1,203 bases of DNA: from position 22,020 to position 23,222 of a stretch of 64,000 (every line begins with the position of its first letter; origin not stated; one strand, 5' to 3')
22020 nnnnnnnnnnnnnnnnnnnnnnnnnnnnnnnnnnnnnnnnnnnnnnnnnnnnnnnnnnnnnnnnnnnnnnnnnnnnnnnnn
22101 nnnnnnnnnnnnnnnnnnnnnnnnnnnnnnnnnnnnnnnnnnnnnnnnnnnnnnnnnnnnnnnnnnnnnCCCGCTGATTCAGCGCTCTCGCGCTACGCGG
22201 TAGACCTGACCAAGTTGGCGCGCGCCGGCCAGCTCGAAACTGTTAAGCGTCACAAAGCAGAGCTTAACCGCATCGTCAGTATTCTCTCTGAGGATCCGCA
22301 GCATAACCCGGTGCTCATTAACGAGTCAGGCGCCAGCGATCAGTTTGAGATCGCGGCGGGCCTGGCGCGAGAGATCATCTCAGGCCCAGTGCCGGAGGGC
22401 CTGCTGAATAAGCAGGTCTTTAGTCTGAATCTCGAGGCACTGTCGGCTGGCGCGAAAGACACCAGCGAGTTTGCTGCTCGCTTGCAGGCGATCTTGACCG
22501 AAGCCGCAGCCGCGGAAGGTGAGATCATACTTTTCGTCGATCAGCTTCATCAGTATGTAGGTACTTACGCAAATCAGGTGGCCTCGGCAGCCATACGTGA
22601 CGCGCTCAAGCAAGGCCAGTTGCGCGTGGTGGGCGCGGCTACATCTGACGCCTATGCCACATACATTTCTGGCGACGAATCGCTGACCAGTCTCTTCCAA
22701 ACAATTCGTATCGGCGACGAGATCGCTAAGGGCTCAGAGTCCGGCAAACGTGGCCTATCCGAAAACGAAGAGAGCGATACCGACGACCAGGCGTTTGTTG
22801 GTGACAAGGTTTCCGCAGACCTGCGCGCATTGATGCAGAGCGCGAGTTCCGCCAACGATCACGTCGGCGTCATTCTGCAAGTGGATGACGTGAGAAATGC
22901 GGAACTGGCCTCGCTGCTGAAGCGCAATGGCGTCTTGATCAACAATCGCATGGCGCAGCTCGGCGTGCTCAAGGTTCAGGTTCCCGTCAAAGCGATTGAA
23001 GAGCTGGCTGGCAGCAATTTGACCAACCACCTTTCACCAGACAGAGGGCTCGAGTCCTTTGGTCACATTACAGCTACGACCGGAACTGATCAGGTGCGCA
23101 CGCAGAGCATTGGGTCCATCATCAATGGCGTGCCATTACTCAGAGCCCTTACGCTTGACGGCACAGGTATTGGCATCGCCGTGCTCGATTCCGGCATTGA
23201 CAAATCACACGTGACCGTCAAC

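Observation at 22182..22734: Secreted subtilase carries an N-terminal dead ClpB-NBD1-like AAA+ module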

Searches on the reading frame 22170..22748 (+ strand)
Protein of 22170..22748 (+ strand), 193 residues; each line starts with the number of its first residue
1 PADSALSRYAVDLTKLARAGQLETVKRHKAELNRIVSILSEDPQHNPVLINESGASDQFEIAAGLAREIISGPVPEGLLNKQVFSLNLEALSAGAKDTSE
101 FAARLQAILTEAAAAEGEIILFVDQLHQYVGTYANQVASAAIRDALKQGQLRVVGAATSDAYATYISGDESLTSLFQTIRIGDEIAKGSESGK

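Call 33: search_protein_representatives(alignment_id=A2)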
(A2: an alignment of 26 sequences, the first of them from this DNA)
Query: 26 sequences, 189 profile positions. Proteins with E-value up to 0.001 (for the whole library): 25042; up to 1e-10: 16284; up to 1e-30: 5353. The best 150 are listed.
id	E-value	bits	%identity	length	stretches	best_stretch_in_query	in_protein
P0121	9.5e-85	299.5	-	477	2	5-183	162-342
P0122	2.8e-83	294.7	-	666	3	28-182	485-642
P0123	2.5e-79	281.9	-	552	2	6-183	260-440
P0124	7.6e-75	267.2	-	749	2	4-185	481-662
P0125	4.7e-73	261.4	-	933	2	2-187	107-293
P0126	5.8e-69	248.1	-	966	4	4-162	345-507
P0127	2.4e-67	242.8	-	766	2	2-184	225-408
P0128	5.3e-67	241.7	-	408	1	2-186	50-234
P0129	3.9e-66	238.9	-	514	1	2-188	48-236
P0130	1.3e-65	237.1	-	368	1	2-188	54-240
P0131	1.8e-65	236.7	-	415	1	2-184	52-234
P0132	2.4e-65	236.2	-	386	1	2-187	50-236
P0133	5.8e-65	235.0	-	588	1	2-188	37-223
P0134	1.0e-64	234.2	-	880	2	2-185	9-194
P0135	1.3e-64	233.8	-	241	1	2-186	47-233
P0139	1.1e-62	227.6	-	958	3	4-183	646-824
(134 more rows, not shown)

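Call 52: search_protein_families(library=pfam, proteins=[P0126, P0139, P0124], max_evalue=0.001)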
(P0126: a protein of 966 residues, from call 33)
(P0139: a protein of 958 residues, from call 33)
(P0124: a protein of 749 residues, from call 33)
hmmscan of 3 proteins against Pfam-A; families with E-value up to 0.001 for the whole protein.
P0126 (966 aa): 52 families (the best 25 are shown)
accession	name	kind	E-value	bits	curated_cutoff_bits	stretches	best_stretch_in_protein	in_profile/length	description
PF00004.35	AAA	-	1.9e-32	112.9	21.2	3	388-520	1-124/131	ATPase family associated with various cellular activities (AAA)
PF13191.12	AAA_16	-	6.1e-20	72.8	32.6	2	367-468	3-143/167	AAA ATPase domain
PF13173.12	AAA_14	-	7.2e-19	68.5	27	2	387-482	4-87/129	AAA domain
PF05621.17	TniB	-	3e-18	66.4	22.4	1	428-527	91-187/189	Bacterial TniB protein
PF17871.7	AAA_lid_9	-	3.5e-18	65.9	22.8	1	229-310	4-78/104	AAA lid domain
PF20720.3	nSTAND3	-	8.7e-18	64.9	27.2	1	107-174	16-74/155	Novel STAND NTPase 3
PF05729.18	NACHT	-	7.1e-17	62.2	26.7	2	692-739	3-49/167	NACHT domain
PF01637.24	ATPase_2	-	5.9e-16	59.4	33.2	1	672-713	3-44/225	ATPase domain predominantly from Archaea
PF13481.12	AAA_25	-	3.7e-14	53.3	27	0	388-429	36-81/195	AAA domain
PF07728.20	AAA_5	-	8.1e-14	52.2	22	1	387-469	1-78/139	AAA domain (dynein-related subfamily)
PF13401.12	AAA_22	-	3.9e-12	47.1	27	0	385-486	5-104/130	AAA domain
PF01695.23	IstB_IS21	-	1e-11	45.2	24.1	0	383-447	90-150/238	IstB-like ATP binding protein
PF00005.33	ABC_tran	-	6.1e-11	43.5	25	0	690-718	12-42/137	ABC transporter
PF00910.28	RNA_helicase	-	4.4e-10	40.4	21.5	0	692-715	1-24/105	RNA helicase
PF25201.1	nSTAND6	-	7.6e-10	39.4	27.7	0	367-409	2-42/148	Novel STAND NTPase 6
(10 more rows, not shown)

P0139 (958 aa): 40 families (the best 25 are shown)
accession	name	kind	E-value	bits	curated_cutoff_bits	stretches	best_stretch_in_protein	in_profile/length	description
PF00004.35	AAA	-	4.2e-32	111.8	21.2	3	379-514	1-127/131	ATPase family associated with various cellular activities (AAA)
PF13191.12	AAA_16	-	1.1e-20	75.2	32.6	2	357-398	2-46/167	AAA ATPase domain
PF17871.7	AAA_lid_9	-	7.4e-19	68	22.8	2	235-280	17-62/104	AAA lid domain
PF13173.12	AAA_14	-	1.7e-16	60.8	27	2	377-478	3-92/129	AAA domain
PF05729.18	NACHT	-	3.5e-15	56.7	26.7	1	689-734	3-47/167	NACHT domain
PF07728.20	AAA_5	-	4.2e-15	56.4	22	2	378-460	1-78/139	AAA domain (dynein-related subfamily)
PF09848.15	SLFN-g3_helicase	-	6.6e-15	55.7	24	1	379-485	4-115/354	Schlafen group 3, DNA/RNA helicase domain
PF05621.17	TniB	-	6.9e-14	52.2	22.4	1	419-519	91-188/189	Bacterial TniB protein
PF20720.3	nSTAND3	-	2.6e-13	50.4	27.2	0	687-715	18-46/155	Novel STAND NTPase 3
PF13401.12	AAA_22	-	1.3e-11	45.4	27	1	378-480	7-107/130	AAA domain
PF25201.1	nSTAND6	-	2.8e-11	44.1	27.7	0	357-410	1-53/148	Novel STAND NTPase 6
PF01443.25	Viral_helicase1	-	2.2e-10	41.2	21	1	690-764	2-68/228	Viral superfamily 1 RNA helicase core domain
PF00308.24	Bac_DnaA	-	3.3e-10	40.8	23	0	685-790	33-132/162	Bacterial DnaA ATPAse domain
PF04851.21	ResIII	-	1.9e-09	38.1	22.5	0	66-122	11-65/164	Type III restriction enzyme, res subunit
PF25199.1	nSTAND_NTPase5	-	2.3e-09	37.7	34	0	75-153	40-115/145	Novel STAND NTPase 5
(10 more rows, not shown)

P0124 (749 aa): 22 families
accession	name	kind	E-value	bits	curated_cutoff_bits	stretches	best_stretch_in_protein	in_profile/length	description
PF17871.7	AAA_lid_9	-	5.1e-34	116.8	22.8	2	397-485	1-90/104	AAA lid domain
PF00004.35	AAA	-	2.7e-27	96.2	21.2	2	525-655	2-126/131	ATPase family associated with various cellular activities (AAA)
PF13191.12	AAA_16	-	1.9e-12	48.5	32.6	1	501-600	1-142/167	AAA ATPase domain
PF13401.12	AAA_22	-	2.8e-09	37.8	27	0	520-613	4-102/130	AAA domain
PF05621.17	TniB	-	4.5e-09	36.4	22.4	0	572-658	101-185/189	Bacterial TniB protein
PF01637.24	ATPase_2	-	1.2e-08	35.5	33.2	0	236-276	1-41/225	ATPase domain predominantly from Archaea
PF12775.13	AAA_7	-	2.5e-07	30.8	25.8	0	253-337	31-112/181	P-loop containing dynein motor region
PF05272.17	VapE-like_dom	-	4.9e-07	29.9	25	0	375-415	149-195/217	Virulence-associated protein E-like domain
PF13173.12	AAA_14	-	1.8e-06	28.4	27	0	257-340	4-77/129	AAA domain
PF08477.19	Roc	-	4.9e-06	27.2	27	0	259-295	3-39/119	Ras of Complex, Roc, domain of DAPkinase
PF20720.3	nSTAND3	-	8.7e-06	26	27.2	0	253-288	15-50/155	Novel STAND NTPase 3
PF05729.18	NACHT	-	1.1e-05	25.8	26.7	0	259-278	4-23/167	NACHT domain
PF07728.20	AAA_5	-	1.6e-05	25.3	22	0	525-601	3-77/139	AAA domain (dynein-related subfamily)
PF20703.3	nSTAND1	-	3.9e-05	23.9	27.1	0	236-387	16-176/379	Novel STAND NTPase 1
PF03193.22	RsgA_GTPase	-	4.5e-05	23.8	30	0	246-277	97-128/174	RsgA GTPase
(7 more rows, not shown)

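Call 60: search_protein_families(library=ncbifam, alignment_id=A2, max_evalue=0.00001)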
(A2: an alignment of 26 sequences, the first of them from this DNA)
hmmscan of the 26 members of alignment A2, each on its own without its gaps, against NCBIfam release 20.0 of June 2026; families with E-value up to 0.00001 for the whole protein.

A. member 1, seq(193 aa): 7 families
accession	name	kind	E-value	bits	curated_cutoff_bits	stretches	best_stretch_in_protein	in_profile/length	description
TIGR03346.1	chaperone_ClpB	equivalog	3.1e-44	151.5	1232.1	1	4-182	154-334/853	ATP-dependent chaperone ClpB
NF008118.0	PRK10865.1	equivalog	9.8e-38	129.6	1417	1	4-181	159-338/857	ATP-dependent chaperone ClpB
TIGR03345.1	VI_ClpV1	equivalog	1.2e-36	126.3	884.95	1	3-182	167-348/852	type VI secretion system ATPase TssH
TIGR02639.1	ClpA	equivalog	7.4e-33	113.7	993.15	1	3-183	165-347/734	ATP-dependent Clp protease ATP-binding subunit ClpA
NF033606.1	heat_AAA_ClpK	exception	3e-31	108.1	1900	1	5-182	264-445/949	heat shock survival AAA family ATPase ClpK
NF033607.0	disagg_AAA_ClpG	exception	1.5e-30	105.9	1900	1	5-181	243-423/932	AAA family protein disaggregase ClpG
NF008263.0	PRK11034.1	equivalog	1.6e-26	92.4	1350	1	3-182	166-347/758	ATP-dependent Clp protease ATP-binding subunit ClpA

B. families by the number of members that match (of 26 scanned): 7 families
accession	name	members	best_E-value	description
TIGR03346.1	chaperone_ClpB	26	3.2e-56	ATP-dependent chaperone ClpB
TIGR03345.1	VI_ClpV1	26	2.3e-46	type VI secretion system ATPase TssH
NF008118.0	PRK10865.1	26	1.3e-44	ATP-dependent chaperone ClpB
TIGR02639.1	ClpA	26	2.1e-41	ATP-dependent Clp protease ATP-binding subunit ClpA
NF033606.1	heat_AAA_ClpK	26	3.1e-40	heat shock survival AAA family ATPase ClpK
NF033607.0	disagg_AAA_ClpG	26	1e-38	AAA family protein disaggregase ClpG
NF008263.0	PRK11034.1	26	2.6e-32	ATP-dependent Clp protease ATP-binding subunit ClpA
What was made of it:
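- Closest known: ClpB/Hsp104 nucleotide-binding domain 1. Same: ClpB is the best-scoring Clp type for all 26 sampled modules (call 60).
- All 26 sampled modules score best against ClpB (call 60).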

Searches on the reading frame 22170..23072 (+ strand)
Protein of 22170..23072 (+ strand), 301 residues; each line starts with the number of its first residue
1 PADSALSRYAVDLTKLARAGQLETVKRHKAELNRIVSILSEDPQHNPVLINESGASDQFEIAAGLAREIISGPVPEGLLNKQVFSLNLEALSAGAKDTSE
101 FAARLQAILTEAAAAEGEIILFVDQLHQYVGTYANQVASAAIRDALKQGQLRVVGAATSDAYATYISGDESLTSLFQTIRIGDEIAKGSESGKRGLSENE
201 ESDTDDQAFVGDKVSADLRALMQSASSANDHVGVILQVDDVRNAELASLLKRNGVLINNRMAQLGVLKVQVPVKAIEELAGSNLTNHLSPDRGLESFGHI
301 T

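Call 55: predict_structure(alignment_id=A3)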
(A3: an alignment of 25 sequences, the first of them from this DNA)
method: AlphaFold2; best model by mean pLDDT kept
length: 301 residues; sequences in the alignment: 25
mean_pLDDT: 86.0   pTM: 0.61
mean pLDDT of the five models: 86.0, 85.5, 83.8, 83.6, 83.4
residues with pLDDT >= 90: 220; 70-90: 40; 50-70: 9; < 50: 32
segments of 3 or more residues with pLDDT < 50: 185-210, 296-301
pLDDT, mean of each block of 10 residues (from residue 1): 82 96 89 96 94 86 96 94 95 90 93 93 95 89 92 95 93 95 53 35 39 87 92 94 93 96 90 95 92 55 40
secondary structure, 60 per line:
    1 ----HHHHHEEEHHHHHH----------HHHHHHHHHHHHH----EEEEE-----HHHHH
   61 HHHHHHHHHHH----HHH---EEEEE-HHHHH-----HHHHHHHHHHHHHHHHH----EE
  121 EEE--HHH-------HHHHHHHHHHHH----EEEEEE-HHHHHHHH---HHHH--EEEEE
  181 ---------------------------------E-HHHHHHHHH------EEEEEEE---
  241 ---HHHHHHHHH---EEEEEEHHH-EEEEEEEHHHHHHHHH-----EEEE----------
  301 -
elements in order: H5-9 E10-12 H13-18 H29-41 E46-50 H56-71 E82-86 H88-92 H98-114 E119-123 H136-147 E152-157 H159-166 H170-173 E176-180 H216-224 E231-237 H244-252 E256-261 E266-272 H273-281 E287-290
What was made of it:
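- Independent bead: both domains have pLDDT above 90, the linker is below 50, and pTM of 0.61 is about the share of the larger domain alone (call 55).
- Tried and rejected: It suggests no fixed module-propeptide packing (call 55), but it is a soft test without PAE or coordinates.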
